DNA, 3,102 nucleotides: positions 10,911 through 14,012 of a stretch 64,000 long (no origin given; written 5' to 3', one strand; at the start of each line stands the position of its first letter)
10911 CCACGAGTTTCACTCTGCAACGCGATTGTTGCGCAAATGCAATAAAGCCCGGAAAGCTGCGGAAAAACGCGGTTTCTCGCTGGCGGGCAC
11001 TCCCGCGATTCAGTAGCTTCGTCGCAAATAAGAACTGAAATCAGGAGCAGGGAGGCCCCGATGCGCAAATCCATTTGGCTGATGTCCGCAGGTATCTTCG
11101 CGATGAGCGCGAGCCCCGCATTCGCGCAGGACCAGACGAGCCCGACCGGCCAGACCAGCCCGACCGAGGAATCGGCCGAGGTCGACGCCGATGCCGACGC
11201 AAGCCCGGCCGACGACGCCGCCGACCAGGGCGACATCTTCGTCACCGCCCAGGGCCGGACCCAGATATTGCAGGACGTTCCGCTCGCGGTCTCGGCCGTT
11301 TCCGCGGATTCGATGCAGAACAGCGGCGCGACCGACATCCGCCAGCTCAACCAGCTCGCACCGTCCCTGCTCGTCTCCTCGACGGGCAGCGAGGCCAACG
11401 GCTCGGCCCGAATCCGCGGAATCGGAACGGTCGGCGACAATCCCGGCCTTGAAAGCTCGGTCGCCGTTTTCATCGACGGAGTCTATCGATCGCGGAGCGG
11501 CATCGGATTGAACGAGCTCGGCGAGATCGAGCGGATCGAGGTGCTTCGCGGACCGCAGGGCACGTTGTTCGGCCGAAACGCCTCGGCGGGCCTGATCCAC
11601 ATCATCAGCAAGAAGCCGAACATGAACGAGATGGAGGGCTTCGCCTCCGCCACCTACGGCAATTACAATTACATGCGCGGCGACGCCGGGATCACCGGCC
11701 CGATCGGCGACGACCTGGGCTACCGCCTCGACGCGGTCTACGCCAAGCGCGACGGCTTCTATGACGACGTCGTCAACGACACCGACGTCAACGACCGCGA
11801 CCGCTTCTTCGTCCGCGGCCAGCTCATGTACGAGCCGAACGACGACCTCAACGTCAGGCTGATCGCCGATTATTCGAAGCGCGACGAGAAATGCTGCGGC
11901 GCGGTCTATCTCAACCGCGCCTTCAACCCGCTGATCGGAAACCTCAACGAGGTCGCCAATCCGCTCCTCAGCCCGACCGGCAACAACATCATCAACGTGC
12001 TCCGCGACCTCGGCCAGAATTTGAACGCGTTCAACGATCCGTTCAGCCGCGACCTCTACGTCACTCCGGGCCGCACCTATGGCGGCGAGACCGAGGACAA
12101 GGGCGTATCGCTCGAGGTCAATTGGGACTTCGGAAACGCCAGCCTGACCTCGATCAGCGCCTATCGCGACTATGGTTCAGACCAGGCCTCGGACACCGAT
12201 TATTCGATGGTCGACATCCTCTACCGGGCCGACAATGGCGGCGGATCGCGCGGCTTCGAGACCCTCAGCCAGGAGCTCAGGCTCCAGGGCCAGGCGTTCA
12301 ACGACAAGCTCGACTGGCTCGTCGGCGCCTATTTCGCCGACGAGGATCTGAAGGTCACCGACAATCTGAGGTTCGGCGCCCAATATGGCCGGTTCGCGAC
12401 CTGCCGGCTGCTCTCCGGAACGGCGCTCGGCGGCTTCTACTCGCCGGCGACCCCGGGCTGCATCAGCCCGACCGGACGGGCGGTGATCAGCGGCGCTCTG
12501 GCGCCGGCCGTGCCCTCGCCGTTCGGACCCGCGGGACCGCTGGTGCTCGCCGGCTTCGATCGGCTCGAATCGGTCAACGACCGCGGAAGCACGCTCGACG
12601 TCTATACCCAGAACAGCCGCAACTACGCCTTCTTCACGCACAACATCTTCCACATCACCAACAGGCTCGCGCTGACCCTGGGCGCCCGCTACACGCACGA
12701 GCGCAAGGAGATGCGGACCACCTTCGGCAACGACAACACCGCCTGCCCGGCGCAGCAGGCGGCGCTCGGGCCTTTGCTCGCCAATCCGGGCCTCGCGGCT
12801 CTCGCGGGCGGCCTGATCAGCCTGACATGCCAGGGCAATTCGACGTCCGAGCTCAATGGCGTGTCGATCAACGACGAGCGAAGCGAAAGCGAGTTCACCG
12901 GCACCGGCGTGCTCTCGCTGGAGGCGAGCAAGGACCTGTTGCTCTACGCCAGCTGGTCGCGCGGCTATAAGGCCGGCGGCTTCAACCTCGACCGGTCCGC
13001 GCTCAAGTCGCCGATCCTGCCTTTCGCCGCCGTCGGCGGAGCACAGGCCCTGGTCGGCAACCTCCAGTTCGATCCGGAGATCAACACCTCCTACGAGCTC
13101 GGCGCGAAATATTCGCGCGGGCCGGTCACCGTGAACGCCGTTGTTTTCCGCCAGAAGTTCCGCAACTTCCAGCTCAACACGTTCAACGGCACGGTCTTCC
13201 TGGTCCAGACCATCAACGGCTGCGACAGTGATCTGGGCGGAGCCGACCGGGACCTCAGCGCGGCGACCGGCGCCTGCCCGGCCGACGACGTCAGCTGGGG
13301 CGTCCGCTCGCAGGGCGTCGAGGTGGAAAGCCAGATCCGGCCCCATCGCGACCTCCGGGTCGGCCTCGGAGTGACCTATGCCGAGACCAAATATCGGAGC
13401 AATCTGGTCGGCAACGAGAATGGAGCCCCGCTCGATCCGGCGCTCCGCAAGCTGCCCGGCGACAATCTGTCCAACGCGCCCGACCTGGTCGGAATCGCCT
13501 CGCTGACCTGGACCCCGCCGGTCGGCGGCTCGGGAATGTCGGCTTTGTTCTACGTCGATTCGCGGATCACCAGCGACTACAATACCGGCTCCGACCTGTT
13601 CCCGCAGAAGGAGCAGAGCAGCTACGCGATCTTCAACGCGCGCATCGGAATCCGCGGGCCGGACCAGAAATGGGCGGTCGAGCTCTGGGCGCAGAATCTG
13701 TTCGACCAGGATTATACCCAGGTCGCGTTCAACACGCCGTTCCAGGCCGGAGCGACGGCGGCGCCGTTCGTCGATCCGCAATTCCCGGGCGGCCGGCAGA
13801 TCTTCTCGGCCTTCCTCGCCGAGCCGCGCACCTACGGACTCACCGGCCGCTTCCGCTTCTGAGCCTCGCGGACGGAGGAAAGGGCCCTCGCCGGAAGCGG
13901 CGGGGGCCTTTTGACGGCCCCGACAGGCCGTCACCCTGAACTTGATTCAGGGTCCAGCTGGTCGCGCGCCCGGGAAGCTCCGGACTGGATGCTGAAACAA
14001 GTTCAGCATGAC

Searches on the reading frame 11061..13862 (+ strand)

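Call 80: search_protein_families(library=pfam, proteins=[window:11061-13862:+], max_evalue=0.0001)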
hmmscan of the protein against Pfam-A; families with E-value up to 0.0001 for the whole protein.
window:11061-13862:+ (933 aa): 2 families
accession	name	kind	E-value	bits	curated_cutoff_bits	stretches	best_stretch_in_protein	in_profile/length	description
PF00593.30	TonB_dep_Rec_b-barrel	-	3.9e-34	119.7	27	1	327-880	42-436/436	TonB dependent receptor-like, beta-barrel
PF07715.20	Plug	-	4.5e-18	66.2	23.9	1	70-177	2-106/107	TonB-dependent Receptor Plug Domain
